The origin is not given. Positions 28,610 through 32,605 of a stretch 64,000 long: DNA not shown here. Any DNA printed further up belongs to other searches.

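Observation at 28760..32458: Stand-alone 1232-aa SIR2-domain protein with a roughly 900-aa unassigned C-terminus: candidate NAD+-depleting anti-phage effector (DSR-like)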

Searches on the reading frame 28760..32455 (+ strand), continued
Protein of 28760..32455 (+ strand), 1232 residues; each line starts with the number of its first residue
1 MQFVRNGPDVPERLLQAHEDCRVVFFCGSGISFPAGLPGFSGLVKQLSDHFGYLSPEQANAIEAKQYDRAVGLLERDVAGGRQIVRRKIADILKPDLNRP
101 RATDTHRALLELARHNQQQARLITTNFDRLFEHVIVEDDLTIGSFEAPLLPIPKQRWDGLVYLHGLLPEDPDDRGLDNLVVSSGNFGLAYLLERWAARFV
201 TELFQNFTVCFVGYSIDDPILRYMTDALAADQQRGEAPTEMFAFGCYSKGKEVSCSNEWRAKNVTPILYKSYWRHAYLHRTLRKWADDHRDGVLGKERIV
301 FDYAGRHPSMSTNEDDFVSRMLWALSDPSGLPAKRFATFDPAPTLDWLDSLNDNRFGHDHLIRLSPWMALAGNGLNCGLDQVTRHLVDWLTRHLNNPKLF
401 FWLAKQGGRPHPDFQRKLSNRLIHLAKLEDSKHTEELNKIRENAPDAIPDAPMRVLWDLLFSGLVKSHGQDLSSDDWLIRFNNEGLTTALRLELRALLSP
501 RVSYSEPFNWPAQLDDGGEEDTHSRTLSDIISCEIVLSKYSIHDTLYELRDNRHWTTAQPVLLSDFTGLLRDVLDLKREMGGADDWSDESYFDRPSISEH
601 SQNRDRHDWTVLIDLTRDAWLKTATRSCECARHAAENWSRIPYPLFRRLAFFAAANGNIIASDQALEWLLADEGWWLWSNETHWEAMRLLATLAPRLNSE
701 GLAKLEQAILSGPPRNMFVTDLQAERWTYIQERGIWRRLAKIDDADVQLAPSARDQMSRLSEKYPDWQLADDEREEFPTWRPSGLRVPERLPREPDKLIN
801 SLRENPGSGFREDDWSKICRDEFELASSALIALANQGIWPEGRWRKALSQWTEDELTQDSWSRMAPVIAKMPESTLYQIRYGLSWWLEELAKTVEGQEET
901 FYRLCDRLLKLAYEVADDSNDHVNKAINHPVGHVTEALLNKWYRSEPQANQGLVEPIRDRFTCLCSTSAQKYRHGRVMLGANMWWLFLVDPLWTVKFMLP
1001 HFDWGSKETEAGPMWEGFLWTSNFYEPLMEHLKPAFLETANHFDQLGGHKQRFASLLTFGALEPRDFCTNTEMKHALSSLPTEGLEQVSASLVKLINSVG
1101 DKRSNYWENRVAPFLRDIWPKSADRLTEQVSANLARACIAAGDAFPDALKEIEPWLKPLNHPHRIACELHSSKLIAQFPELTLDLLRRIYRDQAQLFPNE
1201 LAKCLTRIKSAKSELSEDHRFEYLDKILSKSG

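Call 40: search_protein_families(library=pfam, proteins=[L005:7059-8852:+, L005:8852-9997:+, L017:13773-15377:+, L013:13862-17422:-, L002:17265-19673:+, L017:6879-8054:+, L031:1963-2322:+], max_evalue=0.001)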
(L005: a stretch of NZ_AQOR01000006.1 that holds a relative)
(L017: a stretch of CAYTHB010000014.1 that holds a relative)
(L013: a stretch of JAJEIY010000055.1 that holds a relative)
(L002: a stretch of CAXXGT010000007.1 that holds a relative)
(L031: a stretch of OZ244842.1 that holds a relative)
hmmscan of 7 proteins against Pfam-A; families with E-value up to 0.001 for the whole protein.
L005:7059-8852:+ (598 aa): 4 families
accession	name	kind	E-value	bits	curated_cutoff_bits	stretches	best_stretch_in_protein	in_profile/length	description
PF02384.22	N6_Mtase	-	9.4e-63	212.8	20.4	1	177-467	3-287/311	N-6 DNA Methylase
PF01170.24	UPF0020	-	1.5e-08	35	22.3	1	210-315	19-132/197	RMKL-like, methyltransferase domain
PF20473.4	MmeI_Mtase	-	8.5e-06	25.6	27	1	222-280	22-86/259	MmeI, DNA-methyltransferase domain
PF12161.14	HsdM_N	-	0.00015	22.8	24.5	1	29-107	7-91/135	HsdM N-terminal domain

L005:8852-9997:+ (382 aa): 1 family
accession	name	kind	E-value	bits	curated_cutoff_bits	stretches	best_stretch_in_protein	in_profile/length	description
PF01420.25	Methylase_S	-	1.7e-09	38.6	22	1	126-177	117-168/168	Type I restriction modification DNA specificity domain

L017:13773-15377:+ (535 aa): 3 families
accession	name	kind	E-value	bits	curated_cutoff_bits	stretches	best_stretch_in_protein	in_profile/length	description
PF21247.3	Fic-like_C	-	1.7e-25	89.1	27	1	458-519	2-64/64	Filamentation induced by cAMP protein Fic-like, C-terminal domain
PF04326.19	SLFN_AlbA_2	-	3.6e-11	44.1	25.3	1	37-166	1-117/118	Schlafen, AlbA_2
PF13749.12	HATPase_c_4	-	2.8e-09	37.3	26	1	342-426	3-86/89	Putative ATP-dependent DNA helicase recG C-terminal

L013:13862-17422:- (1187 aa): 6 families
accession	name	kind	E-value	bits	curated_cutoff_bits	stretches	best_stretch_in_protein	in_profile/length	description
PF18766.7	SWI2_SNF2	-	1.2e-25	90.9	26.7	1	282-523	1-189/221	SWI2/SNF2 ATPase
PF04313.20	HSDR_N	-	1.7e-12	48.1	25.1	1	118-207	108-196/198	Type I restriction enzyme R protein N terminus (HSDR_N)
PF22679.2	T1R_D3-like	-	1.5e-11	45.4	27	1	650-708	87-149/158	Type I restriction enzyme subunit R domain 3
PF04851.21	ResIII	-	7.1e-10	39.5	22.5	1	279-439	4-141/164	Type III restriction enzyme, res subunit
PF00717.28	Peptidase_S24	-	1.8e-07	31.3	23.3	1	1041-1177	2-115/116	Peptidase S24-like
PF00270.35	DEAD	-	6.1e-06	26.5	26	1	299-446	13-144/167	DEAD/DEAH box helicase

L002:17265-19673:+ (803 aa): 7 families
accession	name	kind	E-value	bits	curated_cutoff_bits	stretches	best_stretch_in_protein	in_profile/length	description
PF04851.21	ResIII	-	1.2e-44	152.5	22.5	1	165-333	3-163/164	Type III restriction enzyme, res subunit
PF08463.15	EcoEI_R_C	-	2.6e-31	109.4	24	1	645-799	1-163/163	EcoEI R protein C-terminal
PF18766.7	SWI2_SNF2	-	1.7e-17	64.3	26.7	1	169-376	1-199/221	SWI2/SNF2 ATPase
PF00270.35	DEAD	-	8.5e-12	45.6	26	1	176-334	6-162/167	DEAD/DEAH box helicase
PF04313.20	HSDR_N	-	3.2e-10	40.6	25.1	1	6-115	2-194/198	Type I restriction enzyme R protein N terminus (HSDR_N)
PF13588.12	HSDR_N_2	-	1e-06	29.2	25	1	33-112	15-95/110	Type I restriction enzyme R protein N terminus (HSDR_N)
PF00271.37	Helicase_C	-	4.9e-06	27.2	23.5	1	427-534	11-109/110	Helicase conserved C-terminal domain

L017:6879-8054:+ (392 aa): 1 family
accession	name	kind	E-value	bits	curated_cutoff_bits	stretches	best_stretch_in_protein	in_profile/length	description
PF01420.25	Methylase_S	-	5.6e-35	121.4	22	2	2-169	3-161/168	Type I restriction modification DNA specificity domain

L031:1963-2322:+ (120 aa): 0 families

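Call 57: search_dna_similar(query=window:28760-32455:+, collection=plasmids, mode=protein, max_rows=25)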
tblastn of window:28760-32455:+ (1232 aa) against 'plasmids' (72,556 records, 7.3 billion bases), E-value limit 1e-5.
Records with a match: 65; places in all: 66; records where one place covers at least 80% of the query: 16.
Best place of each record, by identity: <60% 65.
By first word of the organism name: Rhizobium 10; Zymomonas 9; Agrobacterium 7; Burkholderia 5; Sinorhizobium 4; Cupriavidus 4; Ralstonia 3; Shewanella 2; Escherichia 2; Pantoea 2; and 17 more.
By predicted mobility (MOB-suite, as given by PLSDB): non-mobilizable 37; conjugative 22; mobilizable 6.
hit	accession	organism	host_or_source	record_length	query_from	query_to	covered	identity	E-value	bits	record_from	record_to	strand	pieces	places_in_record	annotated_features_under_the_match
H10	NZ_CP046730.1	Ralstonia syzygii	tobacco,cell culture,leaf veins ...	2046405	1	1232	100%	50.3%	0e+0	1162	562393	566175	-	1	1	none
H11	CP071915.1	Ralstonia solanacearum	Pogostemon cablin,Single strain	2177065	1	1232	100%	48.9%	0e+0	1133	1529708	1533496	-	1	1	SIR2 family protein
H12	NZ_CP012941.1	Ralstonia solanacearum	plantain,cell culture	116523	1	1232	100%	45.0%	0e+0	990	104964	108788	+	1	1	dsr1: anti-phage defense-associated sirtuin Dsr1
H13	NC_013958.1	Nitrosococcus halophilus Nc 4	-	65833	1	1232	100%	44.6%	0e+0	993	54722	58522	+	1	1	dsr1: anti-phage defense-associated sirtuin Dsr1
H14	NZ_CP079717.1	Shewanella xiamenensis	hospital wastewater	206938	1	1230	100%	44.0%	0e+0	963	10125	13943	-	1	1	dsr1: anti-phage defense-associated sirtuin Dsr1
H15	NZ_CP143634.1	Shewanella xiamenensis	-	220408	1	1230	100%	44.0%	0e+0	963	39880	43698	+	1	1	dsr1: anti-phage defense-associated sirtuin Dsr1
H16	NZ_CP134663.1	Escherichia coli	Larus michahellis,bacteria,cloaca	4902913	1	1226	100%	43.9%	0e+0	942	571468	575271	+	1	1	none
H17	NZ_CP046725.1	Pantoea agglomerans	pure culture,cherry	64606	1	1232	100%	43.7%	0e+0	957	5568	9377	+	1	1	dsr1: anti-phage defense-associated sirtuin Dsr1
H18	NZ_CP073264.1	Duffyella gerundensis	Lolium perenne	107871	1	1221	99%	42.5%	0e+0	941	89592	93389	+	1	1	dsr1: anti-phage defense-associated sirtuin Dsr1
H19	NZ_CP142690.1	Pantoea sp. S18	single cell,soil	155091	1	1230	100%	40.3%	0e+0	860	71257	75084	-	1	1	dsr1: anti-phage defense-associated sirtuin Dsr1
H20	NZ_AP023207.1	Escherichia coli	Homo sapiens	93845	1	1224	99%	38.5%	0e+0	847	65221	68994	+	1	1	anti-phage defense-associated sirtuin Dsr1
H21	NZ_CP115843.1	Agrobacterium tumefaciens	willow,cell culture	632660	29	1232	98%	37.8%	0e+0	723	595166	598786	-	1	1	dsr1: anti-phage defense-associated sirtuin Dsr1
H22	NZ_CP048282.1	Rhizobium leguminosarum bv. viciae 248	Fava bean,whole organism,nodules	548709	1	1232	100%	24.5%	6e-59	231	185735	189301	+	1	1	SIR2 family protein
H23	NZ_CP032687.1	Rhizobium sp. CCGE531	Phaseolus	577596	7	1134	92%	22.3%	2e-35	155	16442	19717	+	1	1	SIR2 family protein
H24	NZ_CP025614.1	Niveispirillum cyanobacteriorum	sing cell,cyanobacterial aggregates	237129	1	1232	73%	27.5%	2e-38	251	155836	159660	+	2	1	SIR2 family protein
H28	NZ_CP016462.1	Blastomonas sp. RAC04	Microbial isolate,Algal phycosphere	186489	1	1232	80%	23.9%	3e-25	214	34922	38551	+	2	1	SIR2 family protein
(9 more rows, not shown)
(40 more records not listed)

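Call 78: find_related_loci(query=A1, collection=viral_contigs, flank=5000)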
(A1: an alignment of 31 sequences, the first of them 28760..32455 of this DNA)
Query A1 (1232 aa) in viral_contigs; peptide patterns used: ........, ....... (x = any residue, [..] = any of these).
73 stretches matched a pattern; 30 encode a relative of the query (tblastn E <= 1e-3); 30 distinct loci.
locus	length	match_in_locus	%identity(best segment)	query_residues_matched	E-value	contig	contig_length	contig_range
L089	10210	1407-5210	44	1-1226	0e+0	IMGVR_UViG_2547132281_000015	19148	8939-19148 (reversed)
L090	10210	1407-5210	44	1-1226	0e+0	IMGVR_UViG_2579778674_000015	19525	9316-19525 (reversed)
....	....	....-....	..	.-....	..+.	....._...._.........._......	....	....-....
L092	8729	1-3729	42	1-1232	0e+0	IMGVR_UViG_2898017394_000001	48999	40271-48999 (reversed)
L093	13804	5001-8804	44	1-1226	0e+0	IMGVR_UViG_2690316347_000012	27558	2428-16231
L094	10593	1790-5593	44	1-1226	0e+0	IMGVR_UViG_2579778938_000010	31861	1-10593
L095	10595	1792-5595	44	1-1226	0e+0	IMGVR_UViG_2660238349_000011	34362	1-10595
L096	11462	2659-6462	44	1-1226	0e+0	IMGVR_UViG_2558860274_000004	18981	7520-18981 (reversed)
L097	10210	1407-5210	44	1-1226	0e+0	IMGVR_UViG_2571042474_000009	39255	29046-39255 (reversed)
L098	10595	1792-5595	44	1-1226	0e+0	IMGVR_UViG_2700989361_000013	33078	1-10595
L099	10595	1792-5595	44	1-1226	0e+0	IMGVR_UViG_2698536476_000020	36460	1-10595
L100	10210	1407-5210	44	1-1226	0e+0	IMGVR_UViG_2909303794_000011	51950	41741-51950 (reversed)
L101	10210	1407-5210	44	1-1226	0e+0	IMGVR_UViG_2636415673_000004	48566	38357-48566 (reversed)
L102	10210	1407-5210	44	1-1226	0e+0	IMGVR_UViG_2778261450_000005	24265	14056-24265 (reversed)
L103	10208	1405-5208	44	1-1226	0e+0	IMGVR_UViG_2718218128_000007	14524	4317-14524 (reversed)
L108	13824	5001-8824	38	1-1232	0e+0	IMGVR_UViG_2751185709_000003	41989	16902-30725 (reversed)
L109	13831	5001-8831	43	1-1232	0e+0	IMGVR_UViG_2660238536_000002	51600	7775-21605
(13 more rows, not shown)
